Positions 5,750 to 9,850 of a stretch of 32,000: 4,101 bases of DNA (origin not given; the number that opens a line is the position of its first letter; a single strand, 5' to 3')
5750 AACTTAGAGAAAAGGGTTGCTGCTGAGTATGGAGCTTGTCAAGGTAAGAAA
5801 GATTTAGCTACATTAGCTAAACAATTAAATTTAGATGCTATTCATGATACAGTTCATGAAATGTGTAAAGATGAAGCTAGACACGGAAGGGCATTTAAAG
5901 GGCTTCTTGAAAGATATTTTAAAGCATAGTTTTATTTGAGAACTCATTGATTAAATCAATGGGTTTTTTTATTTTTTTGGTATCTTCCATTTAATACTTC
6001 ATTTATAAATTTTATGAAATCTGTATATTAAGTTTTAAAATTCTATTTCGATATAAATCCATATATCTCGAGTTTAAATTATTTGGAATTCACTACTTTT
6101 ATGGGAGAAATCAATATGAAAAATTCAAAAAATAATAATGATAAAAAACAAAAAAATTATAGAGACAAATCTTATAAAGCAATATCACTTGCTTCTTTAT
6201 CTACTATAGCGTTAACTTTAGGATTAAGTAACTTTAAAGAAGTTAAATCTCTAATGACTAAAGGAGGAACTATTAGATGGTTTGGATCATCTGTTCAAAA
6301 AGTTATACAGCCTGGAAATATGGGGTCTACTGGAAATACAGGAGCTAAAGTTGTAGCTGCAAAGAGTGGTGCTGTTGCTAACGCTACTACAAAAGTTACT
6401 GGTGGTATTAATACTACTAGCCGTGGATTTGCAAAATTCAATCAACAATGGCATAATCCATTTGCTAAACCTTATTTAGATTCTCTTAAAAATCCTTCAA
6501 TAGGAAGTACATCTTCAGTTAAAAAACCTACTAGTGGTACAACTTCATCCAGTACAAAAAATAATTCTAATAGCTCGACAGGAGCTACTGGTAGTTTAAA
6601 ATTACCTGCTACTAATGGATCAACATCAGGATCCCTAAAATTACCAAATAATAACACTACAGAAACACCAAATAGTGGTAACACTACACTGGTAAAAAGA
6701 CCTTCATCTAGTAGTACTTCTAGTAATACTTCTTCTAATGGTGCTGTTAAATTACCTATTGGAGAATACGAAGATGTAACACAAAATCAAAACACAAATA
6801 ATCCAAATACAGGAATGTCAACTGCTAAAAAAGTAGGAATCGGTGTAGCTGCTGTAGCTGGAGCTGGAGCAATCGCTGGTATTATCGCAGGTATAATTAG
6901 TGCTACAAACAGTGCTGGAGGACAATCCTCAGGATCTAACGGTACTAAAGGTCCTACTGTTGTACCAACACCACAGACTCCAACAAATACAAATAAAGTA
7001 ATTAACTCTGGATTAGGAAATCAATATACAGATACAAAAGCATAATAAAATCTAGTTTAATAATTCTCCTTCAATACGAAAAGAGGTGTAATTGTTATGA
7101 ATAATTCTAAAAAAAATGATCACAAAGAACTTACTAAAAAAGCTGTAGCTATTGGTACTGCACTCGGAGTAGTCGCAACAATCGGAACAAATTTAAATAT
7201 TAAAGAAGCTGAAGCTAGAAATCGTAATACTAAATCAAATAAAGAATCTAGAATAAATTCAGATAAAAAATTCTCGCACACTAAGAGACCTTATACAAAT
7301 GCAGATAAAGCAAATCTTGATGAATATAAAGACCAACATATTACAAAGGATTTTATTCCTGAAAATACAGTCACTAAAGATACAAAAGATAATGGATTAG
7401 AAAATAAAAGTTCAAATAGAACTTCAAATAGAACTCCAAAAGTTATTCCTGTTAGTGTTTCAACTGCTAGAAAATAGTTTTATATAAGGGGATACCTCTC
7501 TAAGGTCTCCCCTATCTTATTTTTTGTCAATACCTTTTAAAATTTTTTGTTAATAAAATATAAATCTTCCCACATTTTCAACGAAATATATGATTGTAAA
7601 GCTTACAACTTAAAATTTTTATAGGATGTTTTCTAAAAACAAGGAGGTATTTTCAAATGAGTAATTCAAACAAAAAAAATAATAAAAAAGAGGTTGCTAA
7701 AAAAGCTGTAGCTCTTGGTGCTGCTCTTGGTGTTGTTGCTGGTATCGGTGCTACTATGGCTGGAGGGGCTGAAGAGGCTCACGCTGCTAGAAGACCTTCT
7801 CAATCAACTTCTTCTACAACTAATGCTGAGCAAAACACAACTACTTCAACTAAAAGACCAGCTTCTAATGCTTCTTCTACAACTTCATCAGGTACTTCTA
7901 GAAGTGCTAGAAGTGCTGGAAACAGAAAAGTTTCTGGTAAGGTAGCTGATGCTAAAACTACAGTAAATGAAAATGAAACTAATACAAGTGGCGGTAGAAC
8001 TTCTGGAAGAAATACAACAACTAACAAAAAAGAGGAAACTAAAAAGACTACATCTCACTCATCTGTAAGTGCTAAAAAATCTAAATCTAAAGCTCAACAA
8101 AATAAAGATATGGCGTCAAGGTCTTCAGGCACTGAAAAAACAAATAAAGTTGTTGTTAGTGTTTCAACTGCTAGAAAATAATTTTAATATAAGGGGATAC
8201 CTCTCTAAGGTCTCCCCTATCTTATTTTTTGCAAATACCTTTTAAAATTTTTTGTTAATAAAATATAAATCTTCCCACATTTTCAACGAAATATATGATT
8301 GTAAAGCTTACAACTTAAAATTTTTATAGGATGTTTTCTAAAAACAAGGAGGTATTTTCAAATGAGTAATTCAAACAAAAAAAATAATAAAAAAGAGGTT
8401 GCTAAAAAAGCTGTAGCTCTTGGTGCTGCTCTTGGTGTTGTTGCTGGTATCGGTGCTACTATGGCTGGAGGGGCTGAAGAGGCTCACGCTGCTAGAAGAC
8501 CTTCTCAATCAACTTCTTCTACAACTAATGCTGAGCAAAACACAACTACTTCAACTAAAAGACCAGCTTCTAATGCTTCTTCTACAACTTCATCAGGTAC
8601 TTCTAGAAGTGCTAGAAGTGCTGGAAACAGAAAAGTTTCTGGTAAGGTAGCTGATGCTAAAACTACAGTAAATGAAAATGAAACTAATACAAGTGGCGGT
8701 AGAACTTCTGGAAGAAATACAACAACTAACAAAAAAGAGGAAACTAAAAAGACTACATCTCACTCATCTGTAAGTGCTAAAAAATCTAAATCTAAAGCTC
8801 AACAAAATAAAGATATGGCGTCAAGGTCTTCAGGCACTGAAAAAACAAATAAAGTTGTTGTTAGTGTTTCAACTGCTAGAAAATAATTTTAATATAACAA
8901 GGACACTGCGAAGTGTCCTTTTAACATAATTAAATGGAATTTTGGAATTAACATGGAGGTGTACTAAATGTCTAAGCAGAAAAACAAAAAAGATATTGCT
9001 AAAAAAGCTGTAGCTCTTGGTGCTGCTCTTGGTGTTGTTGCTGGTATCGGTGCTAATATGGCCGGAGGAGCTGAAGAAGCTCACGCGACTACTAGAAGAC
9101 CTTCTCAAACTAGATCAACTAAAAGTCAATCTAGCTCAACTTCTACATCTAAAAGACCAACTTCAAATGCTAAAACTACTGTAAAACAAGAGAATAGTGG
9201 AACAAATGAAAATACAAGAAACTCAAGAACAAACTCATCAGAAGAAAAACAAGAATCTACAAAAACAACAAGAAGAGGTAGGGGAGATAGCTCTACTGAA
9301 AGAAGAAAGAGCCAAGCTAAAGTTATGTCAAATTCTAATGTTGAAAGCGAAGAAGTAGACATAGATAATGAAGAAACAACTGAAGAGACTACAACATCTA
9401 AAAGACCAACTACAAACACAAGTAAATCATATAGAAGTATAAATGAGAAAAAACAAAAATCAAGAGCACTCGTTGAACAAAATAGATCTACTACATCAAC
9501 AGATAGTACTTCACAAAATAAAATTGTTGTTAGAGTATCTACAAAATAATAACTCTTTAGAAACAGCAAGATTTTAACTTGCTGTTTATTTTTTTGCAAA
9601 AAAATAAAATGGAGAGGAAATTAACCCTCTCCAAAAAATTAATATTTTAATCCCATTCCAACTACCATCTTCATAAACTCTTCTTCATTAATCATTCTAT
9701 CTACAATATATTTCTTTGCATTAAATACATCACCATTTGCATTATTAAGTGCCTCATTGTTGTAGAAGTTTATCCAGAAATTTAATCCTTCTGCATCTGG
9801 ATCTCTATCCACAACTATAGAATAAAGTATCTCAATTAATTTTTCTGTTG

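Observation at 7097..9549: Uncharacterised paralogous family: basic N-terminus + glycine-zipper helix + hypervariable disordered S/T/N/K/R tail + conserved C-terminal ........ motif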

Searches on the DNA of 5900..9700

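Call 87: search_rna_families(source=window, start=5900, end=9700, threshold=evalue, max_evalue=1)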
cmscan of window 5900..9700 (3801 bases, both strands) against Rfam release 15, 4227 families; matches with E-value up to 1: 1.
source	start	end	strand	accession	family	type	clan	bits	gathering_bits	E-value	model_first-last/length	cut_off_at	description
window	8132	8231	-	RF01808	MicX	Gene; sRNA;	-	18.2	75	0.8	1-194/194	no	MicX Vibrio cholerae sRNA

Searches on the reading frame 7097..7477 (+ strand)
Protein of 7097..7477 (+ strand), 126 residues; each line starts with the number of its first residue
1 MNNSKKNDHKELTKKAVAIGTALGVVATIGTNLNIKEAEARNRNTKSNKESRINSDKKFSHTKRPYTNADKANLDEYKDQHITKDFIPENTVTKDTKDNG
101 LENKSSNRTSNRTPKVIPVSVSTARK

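Call 6: search_protein_families(library=pfam, proteins=[window:7097-7477:+], max_evalue=1)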
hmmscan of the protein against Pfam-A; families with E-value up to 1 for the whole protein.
window:7097-7477:+ (126 aa): 2 families
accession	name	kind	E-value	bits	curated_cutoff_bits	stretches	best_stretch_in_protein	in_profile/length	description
PF25259.1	DUF7860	-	0.12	13.1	27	1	6-34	5-33/75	Family of unknown function (DUF7860)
PF11021.13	DUF2613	-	0.17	12.4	22.1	1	16-37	9-30/55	Protein of unknown function (DUF2613)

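Call 30: list_cluster_members(proteins=[window:7097-7474:+, window:7657-8178:+, window:8968-9546:+, window:6116-7042:+, window:9639-13934:-])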
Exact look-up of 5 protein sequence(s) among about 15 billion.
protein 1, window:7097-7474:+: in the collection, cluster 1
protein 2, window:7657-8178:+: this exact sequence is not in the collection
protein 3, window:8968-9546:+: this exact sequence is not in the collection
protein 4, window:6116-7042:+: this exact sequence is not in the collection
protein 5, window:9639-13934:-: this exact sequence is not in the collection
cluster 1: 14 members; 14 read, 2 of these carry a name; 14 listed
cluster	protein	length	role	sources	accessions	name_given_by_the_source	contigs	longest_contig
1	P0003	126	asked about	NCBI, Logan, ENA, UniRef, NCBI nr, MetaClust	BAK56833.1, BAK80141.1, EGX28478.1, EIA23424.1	hypothetical protein SFBM_1069 [Candidatus Arthromitus sp. SFB-mouse-Japan] | hypothetical protein n=1 Tax=Candidatus Arthromitus sp. SFB-mouse TaxID=49118 ... | hypothetical protein [Candidatus Arthromitus sp. SFB-mouse]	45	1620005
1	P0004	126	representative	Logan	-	-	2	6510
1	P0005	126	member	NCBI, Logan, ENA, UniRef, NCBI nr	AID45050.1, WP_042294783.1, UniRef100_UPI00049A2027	Hypothetical protein SFBmNL_01145 [Candidatus Arthromitus sp. SFB-mouse-NL] | hypothetical protein n=1 Tax=Candidatus Arthromitus sp. SFB-mouse-NL TaxID=1508644 ... | hypothetical protein [Candidatus Arthromitus sp. SFB-mouse-NL]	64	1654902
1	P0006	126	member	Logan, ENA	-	-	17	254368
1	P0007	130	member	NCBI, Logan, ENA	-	-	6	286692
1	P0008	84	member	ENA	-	-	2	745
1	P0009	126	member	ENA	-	-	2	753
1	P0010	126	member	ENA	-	-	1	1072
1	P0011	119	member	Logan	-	-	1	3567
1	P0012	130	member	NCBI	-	-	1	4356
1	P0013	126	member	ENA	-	-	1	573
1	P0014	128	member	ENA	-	-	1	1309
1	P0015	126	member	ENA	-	-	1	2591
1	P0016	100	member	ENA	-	-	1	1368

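Call 31: find_encoding_contigs(protein=P0003, flank=6000, max_places=10)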
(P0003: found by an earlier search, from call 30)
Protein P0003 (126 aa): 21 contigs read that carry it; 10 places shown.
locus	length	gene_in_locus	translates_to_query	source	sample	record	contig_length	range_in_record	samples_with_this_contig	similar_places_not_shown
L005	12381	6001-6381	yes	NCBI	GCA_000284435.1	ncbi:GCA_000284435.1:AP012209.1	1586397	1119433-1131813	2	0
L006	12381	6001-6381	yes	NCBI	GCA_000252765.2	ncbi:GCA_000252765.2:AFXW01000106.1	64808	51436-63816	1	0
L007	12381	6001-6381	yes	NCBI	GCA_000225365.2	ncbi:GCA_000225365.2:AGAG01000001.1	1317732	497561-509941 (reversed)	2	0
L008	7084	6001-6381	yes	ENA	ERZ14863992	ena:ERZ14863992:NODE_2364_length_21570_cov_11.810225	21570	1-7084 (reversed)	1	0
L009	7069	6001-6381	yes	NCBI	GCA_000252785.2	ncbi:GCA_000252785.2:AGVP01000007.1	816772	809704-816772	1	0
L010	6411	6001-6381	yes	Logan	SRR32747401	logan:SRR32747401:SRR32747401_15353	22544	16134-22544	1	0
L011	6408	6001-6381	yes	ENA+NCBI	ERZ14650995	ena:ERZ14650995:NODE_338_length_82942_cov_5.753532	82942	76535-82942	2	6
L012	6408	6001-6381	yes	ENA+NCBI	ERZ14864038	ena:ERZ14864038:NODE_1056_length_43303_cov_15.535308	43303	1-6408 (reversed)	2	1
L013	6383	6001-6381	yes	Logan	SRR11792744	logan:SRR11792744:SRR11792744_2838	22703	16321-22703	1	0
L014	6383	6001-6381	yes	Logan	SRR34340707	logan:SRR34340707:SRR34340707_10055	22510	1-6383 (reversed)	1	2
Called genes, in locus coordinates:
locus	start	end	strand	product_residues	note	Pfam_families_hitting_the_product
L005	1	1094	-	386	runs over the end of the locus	PF01841:Transglut_core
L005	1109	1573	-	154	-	PF21982:RecX_HTH1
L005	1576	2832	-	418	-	PF00675:Peptidase_M16, PF05193:Peptidase_M16_C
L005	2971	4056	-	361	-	PF00427:PBS_linker_poly (weak), PF13946:DUF4214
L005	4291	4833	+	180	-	PF21349:RUBY_RBDX, PF00210:Ferritin (faint), PF02915:Rubrerythrin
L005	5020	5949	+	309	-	-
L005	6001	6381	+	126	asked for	-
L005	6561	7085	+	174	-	-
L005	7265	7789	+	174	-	-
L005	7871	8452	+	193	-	-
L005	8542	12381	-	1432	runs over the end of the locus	PF13946:DUF4214 (weak)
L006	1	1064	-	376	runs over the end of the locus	PF01841:Transglut_core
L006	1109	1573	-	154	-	PF21982:RecX_HTH1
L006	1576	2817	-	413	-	PF00675:Peptidase_M16, PF05193:Peptidase_M16_C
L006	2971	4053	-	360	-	PF00427:PBS_linker_poly (weak), PF13946:DUF4214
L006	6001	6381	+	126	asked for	-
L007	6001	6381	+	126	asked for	-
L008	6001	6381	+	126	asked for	-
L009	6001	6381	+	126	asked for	-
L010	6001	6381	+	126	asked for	-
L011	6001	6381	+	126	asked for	-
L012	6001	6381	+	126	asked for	-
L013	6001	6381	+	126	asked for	?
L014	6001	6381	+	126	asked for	?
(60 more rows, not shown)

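Call 49: search_protein_families(library=ncbifam, proteins=[window:7097-7474:+], max_evalue=1)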
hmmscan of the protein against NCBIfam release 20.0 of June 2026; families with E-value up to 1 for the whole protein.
window:7097-7474:+ (126 aa): 1 family
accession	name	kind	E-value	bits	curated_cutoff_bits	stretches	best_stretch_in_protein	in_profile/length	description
TIGR02453.1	TIGR02453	subfamily_domain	0.01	15.6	105.4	1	23-75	37-89/218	TIGR02453 family protein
